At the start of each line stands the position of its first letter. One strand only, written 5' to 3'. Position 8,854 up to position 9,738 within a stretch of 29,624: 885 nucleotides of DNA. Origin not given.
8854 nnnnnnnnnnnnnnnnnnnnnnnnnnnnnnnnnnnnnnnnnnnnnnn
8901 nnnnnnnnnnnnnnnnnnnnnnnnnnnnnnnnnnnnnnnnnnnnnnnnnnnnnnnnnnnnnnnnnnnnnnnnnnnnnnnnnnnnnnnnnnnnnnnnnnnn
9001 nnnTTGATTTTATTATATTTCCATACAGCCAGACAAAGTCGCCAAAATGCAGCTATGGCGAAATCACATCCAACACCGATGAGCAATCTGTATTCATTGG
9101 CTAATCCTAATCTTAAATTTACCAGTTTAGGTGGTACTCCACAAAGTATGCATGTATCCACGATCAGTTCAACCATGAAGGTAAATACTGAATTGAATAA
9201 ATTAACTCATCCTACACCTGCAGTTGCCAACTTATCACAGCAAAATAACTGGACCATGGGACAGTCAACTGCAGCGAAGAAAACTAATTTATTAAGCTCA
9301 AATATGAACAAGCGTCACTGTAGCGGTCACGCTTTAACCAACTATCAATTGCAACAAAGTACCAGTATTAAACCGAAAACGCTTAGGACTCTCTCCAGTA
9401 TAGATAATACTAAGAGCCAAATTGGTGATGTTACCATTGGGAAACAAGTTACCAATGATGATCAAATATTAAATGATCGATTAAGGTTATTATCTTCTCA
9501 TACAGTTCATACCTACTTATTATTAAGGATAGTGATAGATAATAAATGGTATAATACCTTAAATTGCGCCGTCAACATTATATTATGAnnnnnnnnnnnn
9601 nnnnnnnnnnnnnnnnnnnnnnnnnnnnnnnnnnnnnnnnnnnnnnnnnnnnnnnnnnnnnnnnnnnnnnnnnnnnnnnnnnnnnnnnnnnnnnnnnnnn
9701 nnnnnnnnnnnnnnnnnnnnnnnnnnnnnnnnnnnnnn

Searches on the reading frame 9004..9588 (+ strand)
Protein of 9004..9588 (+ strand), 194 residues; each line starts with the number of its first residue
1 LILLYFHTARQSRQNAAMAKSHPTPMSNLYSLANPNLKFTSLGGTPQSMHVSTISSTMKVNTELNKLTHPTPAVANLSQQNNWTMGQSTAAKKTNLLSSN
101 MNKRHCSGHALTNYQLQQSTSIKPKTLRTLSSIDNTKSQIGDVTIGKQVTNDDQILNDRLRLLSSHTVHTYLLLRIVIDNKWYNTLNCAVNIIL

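Call 55: find_encoding_contigs(protein=window:9004-9588:+, flank=10000, max_places=10)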
Protein window:9004-9588:+ (194 aa): no gene with exactly this product is on record in the collection.
